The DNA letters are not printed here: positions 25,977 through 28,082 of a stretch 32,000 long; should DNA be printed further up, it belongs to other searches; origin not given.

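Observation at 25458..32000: Single-promoter locus combining a VirB4-type conjugation ATPase with a Tad-pilus motor (TadZ-like, CpaF/TadA-like, TadB-like)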

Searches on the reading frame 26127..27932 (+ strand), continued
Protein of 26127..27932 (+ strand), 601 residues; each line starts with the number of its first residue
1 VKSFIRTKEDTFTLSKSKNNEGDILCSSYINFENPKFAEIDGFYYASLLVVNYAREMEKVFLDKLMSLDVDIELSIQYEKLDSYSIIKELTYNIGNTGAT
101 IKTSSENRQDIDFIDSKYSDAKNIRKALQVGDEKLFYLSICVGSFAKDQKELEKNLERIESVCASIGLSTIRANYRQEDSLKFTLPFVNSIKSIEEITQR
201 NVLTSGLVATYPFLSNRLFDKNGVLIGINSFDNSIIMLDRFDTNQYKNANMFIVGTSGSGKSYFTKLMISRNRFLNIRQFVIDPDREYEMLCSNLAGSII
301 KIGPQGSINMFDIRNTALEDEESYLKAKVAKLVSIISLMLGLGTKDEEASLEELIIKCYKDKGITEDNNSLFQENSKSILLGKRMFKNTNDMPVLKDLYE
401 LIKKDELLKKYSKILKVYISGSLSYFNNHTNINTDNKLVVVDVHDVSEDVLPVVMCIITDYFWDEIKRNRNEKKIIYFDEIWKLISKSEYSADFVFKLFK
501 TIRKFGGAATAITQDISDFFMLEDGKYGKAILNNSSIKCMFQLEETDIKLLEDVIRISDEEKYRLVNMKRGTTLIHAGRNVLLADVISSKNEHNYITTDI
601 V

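Call 20: find_related_loci(query=A1, collection=genome_contigs, flank=10000)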
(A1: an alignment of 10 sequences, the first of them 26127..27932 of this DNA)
Query A1 (601 aa) in genome_contigs; peptide patterns used: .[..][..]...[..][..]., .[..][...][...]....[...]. (x = any residue, [..] = any of these).
599 stretches matched a pattern (row limit reached: there are more); 573 encode a relative of the query (tblastn E <= 1e-3); the best 80 are kept; 80 distinct loci.
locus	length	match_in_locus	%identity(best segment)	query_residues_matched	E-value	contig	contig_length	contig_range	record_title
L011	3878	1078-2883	65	1-601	0e+0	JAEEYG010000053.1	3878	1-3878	MAG: Clostridia bacterium isolate Tb.RUG.55 k141_3190279_flag=0_multi=30.0931_len=3878, whole genome shotgun sequence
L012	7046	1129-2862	54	23-600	0e+0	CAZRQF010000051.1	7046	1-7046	MAG TPA_asm: uncultured Eubacteriales bacterium isolate SRP225648_co1_16 genome assembly, contig: NODE_27352_length_7046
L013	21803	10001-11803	51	3-599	0e+0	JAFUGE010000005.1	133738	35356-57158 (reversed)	MAG: Clostridia bacterium isolate RGIG4465 Roe_deer_Omasum-5__c1179, whole genome shotgun sequence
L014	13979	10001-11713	55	30-600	0e+0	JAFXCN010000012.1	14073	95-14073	MAG: Clostridia bacterium isolate RGIG6291 Sheep_Rectum-3__c288466, whole genome shotgun sequence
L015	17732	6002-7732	51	23-599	0e+0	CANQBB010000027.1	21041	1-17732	MAG: uncultured Clostridia bacterium isolate Lapin-004__bin13 genome assembly, contig: Lapin-004__NODE_3146_length_21041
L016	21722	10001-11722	52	25-599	0e+0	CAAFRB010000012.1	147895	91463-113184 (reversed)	MAG TPA_asm: Clostridia bacterium, isolate HGM13621, WGS project CAAFRB010000000 data, contig: SRS259555_50_k89_6061, wh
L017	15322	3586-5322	51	20-599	0e+0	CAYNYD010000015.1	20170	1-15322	MAG TPA_asm: uncultured Eubacteriales bacterium isolate SRP314395_co1_59 genome assembly, contig: NODE_2325_length_20170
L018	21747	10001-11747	60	20-601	0e+0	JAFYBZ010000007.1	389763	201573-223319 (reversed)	MAG: Clostridia bacterium isolate RGIG6952 Sheep_Rumen.Co__c181819, whole genome shotgun sequence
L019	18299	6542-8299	52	3-599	0e+0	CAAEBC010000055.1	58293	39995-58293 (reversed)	MAG TPA_asm: Clostridia bacterium, isolate HGM13618, WGS project CAAEBC010000000 data, contig: ERS396401_11_k85_128926,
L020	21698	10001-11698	50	34-599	0e+0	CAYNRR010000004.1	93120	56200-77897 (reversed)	MAG TPA_asm: uncultured Eubacteriales bacterium isolate SRP225648_co1_177 genome assembly, contig: NODE_298_length_93120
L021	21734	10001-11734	49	15-599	0e+0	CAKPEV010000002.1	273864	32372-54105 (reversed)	MAG: uncultured Clostridia bacterium isolate REFINED_METABAT215_TOP10_CONTIGS_1500_ASSEMBLY_K77_MERGED__Hadza_MoBio_hadz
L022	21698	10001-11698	50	34-599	0e+0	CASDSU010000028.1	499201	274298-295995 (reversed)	uncultured Eubacteriales bacterium isolate SI.A15.metabat-bins.146 genome assembly, contig: SI.A15.metabat-bins.146.fa_k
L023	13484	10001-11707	52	30-599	0e+0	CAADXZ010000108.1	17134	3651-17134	MAG TPA_asm: Clostridia bacterium, isolate HGM13616, WGS project CAADXZ010000000 data, contig: ERS396334_46_k87_103879,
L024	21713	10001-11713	51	31-599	1e-178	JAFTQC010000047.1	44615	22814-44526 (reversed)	MAG: Clostridia bacterium isolate RGIG4047 Roe_deer_Cecum-5__c183413, whole genome shotgun sequence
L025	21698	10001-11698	49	34-599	7e-177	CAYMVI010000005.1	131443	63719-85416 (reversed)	MAG TPA_asm: uncultured Eubacteriales bacterium isolate SRP315200_co2_486 genome assembly, contig: NODE_15_length_131443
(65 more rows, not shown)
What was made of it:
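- At least 573 species-representative genomes encode a relative, all uncultured gut or rumen Clostridia (call 20).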

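Call 29: search_solved_structures(query=window:26127-27932:+, max_evalue=0.01)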
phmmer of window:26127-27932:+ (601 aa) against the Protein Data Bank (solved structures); distinct sequences matched with E-value up to 0.01: 2.
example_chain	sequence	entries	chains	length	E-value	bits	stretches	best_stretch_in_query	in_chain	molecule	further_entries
4ag5_A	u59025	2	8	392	7.7e-41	143.8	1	219-597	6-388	TYPE IV SECRETORY PATHWAY VIRB4 COMPONENTS-LIKE PROTEIN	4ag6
7es4_A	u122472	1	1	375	0.0033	19.6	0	234-271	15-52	DNA phosphorothioation-dependent restriction protein DptH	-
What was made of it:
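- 26127..27932 (+): ORF2: VirB4-type ATPase body with intact Walker A and Walker B motifs. PDB 4AG5 at 7.7e-41 (call 29).
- On VirB4 / TraC-type T4SS ATPase: PDB VirB4 4AG5 at 7.7e-41 (call 29).
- Checked: PDB VirB4 4AG5 matches at 7.7e-41 (call 29).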

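Call 38: search_protein_families(library=pfam, proteins=[L009:20041-21603:-, L009:19694-20044:-, L009:18729-19622:-, L009:18423-18716:-, L005:6871-9255:+, L005:6368-6853:+], max_evalue=0.01)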
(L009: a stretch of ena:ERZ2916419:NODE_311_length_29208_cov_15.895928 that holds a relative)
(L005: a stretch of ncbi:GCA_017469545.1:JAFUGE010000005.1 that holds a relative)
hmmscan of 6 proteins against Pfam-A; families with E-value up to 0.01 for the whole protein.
L009:20041-21603:- (520 aa): 2 families
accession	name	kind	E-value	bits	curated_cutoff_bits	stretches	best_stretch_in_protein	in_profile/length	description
PF10412.15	TrwB_AAD_bind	-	2.8e-09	36.8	20.5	1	68-450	9-343/387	Type IV secretion-system coupling protein DNA-binding domain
PF12696.13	TraG-D_C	-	7.8e-05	23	22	1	353-454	2-106/126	TraM recognition site of TraD and TraG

L009:19694-20044:- (116 aa): 1 family
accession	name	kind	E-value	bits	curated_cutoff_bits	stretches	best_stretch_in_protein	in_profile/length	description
PF18895.5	T4SS_pilin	-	9.4e-05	22.9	26.6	1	49-110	11-71/71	Type IV secretion system pilin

L009:18729-19622:- (297 aa): 0 families

L009:18423-18716:- (97 aa): 0 families

L005:6871-9255:+ (794 aa): 0 families

L005:6368-6853:+ (161 aa): 1 family
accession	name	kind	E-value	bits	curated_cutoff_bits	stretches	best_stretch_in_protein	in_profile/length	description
PF13786.12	DUF4179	-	0.0067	17.3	30.1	0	4-87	7-88/94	Domain of unknown function (DUF4179)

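Call 92: search_dna_similar(query=window:26127-27932:+, collection=plasmids, mode=protein, max_rows=12)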
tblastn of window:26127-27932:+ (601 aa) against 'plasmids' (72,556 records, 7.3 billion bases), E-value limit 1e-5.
Records with a match: 3194; places in all: 3253; records where one place covers at least 80% of the query: 809.
Best place of each record, by identity: <60% 3194.
By first word of the organism name: Bacillus 391; Klebsiella 317; Enterococcus 253; Acinetobacter 225; Escherichia 220; Staphylococcus 207; Salmonella 177; Citrobacter 169; Lactiplantibacillus 94; Lactococcus 77; and 182 more.
By predicted mobility (MOB-suite, as given by PLSDB): conjugative 2387; non-mobilizable 626; mobilizable 181.
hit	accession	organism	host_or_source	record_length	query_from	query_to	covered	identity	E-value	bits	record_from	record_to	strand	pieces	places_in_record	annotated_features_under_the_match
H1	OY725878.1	Subdoligranulum variabile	-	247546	14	599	98%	31.9%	2e-89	310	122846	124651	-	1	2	record has no annotation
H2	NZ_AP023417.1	Vescimonas fastidiosa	Homo sapiens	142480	24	598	96%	31.8%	1e-90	314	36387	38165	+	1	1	PrgI family protein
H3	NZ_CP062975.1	Pontibacillus sp. ALD_SL1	mangrove mud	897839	44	599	93%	31.5%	4e-70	254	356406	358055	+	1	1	VirB4-like conjugal transfer ATPase, CD1110 family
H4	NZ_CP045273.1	Priestia megaterium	pure culture,Paper surface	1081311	14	593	97%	29.4%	7e-32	237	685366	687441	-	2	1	none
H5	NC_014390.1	Butyrivibrio proteoclasticus B316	-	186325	40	600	93%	28.7%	4e-49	191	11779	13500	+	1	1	type IV secretory system conjugative DNA transfer family protein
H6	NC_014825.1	Ruminococcus albus 7 = DSM 20455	-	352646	26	582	93%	28.4%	1e-42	172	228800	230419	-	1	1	VirB4-like conjugal transfer ATPase, CD1110 family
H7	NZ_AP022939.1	Bacillus cereus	-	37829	33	578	91%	28.5%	2e-47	187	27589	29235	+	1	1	DUF87 domain-containing protein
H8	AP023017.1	Bacillus cereus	-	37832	33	578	91%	28.5%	2e-47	187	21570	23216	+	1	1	traE: conjugal transfer protein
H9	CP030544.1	Staphylococcus aureus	Homo sapiens,nares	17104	60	586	88%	29.0%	4e-45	179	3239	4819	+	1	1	hypothetical protein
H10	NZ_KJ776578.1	Clostridium botulinum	-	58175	47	582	89%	28.4%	1e-41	169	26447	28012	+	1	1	VirB4-like conjugal transfer ATPase, CD1110 family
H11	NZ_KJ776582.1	Clostridium botulinum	-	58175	47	582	89%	28.4%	1e-41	169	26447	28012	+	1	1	VirB4-like conjugal transfer ATPase, CD1110 family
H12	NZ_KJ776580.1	Clostridium botulinum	-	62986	47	582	89%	28.4%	1e-41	169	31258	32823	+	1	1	VirB4-like conjugal transfer ATPase, CD1110 family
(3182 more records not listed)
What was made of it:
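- Closest known: Gram-positive conjugative T4SS. Different: Identity to any plasmid VirB4 is at most 32% (call 92).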
